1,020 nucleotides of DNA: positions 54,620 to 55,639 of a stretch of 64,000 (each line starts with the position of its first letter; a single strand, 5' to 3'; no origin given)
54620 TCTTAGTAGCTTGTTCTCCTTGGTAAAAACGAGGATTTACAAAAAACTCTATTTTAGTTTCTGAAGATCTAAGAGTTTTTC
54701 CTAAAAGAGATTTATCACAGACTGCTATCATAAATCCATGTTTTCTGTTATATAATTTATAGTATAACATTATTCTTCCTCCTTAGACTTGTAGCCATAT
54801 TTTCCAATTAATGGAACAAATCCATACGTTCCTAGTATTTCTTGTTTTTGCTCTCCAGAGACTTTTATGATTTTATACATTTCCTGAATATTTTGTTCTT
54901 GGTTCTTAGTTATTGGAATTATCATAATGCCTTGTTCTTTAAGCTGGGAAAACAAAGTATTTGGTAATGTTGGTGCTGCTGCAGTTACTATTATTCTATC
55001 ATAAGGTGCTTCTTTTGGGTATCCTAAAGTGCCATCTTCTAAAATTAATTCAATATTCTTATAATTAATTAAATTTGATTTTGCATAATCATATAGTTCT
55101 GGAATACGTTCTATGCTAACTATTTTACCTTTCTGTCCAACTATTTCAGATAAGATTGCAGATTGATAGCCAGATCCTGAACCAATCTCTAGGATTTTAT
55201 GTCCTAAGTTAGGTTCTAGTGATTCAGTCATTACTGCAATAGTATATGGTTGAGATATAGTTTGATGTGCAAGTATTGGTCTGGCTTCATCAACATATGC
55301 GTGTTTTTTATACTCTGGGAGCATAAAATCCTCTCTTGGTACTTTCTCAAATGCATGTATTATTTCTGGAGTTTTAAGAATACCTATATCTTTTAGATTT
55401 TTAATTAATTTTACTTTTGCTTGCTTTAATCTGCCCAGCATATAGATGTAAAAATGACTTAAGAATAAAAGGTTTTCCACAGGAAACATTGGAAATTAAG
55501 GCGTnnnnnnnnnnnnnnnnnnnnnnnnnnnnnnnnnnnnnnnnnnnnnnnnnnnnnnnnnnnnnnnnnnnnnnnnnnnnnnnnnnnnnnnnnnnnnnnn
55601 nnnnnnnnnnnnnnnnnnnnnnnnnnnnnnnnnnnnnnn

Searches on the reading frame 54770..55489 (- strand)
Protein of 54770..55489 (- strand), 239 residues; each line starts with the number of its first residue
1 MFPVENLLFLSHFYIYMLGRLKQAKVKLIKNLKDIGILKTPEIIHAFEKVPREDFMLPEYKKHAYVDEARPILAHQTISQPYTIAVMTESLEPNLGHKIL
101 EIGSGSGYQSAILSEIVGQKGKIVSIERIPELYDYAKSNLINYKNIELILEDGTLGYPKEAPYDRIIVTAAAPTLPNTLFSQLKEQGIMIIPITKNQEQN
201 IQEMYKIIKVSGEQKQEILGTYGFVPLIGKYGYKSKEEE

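Call 18: search_protein_families(library=pfam, max_evalue=0.01, proteins=[window:54770-55489:-])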
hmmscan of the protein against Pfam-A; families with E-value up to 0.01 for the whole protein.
window:54770-55489:- (239 aa): 6 families
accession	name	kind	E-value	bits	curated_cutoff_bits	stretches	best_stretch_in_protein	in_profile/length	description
PF01135.25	PCMT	-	1.3e-62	211.8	20.3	1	25-230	3-208/210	Protein-L-isoaspartate(D-aspartate) O-methyltransferase (PCMT)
PF13847.12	Methyltransf_31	-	7.8e-08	32.6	27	1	96-206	4-124/145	Methyltransferase domain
PF00398.26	RrnaAD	-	3.5e-06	26.8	24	1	83-155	18-87/263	Ribosomal RNA adenine dimethylase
PF13649.12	Methyltransf_25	-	0.00027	22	27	1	99-172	1-74/97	Methyltransferase domain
PF01269.23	Fibrillarin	-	0.00047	19.8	27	1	93-154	69-130/227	Fibrillarin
PF08241.18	Methyltransf_11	-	0.0074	17.3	21.2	0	100-175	1-73/95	Methyltransferase domain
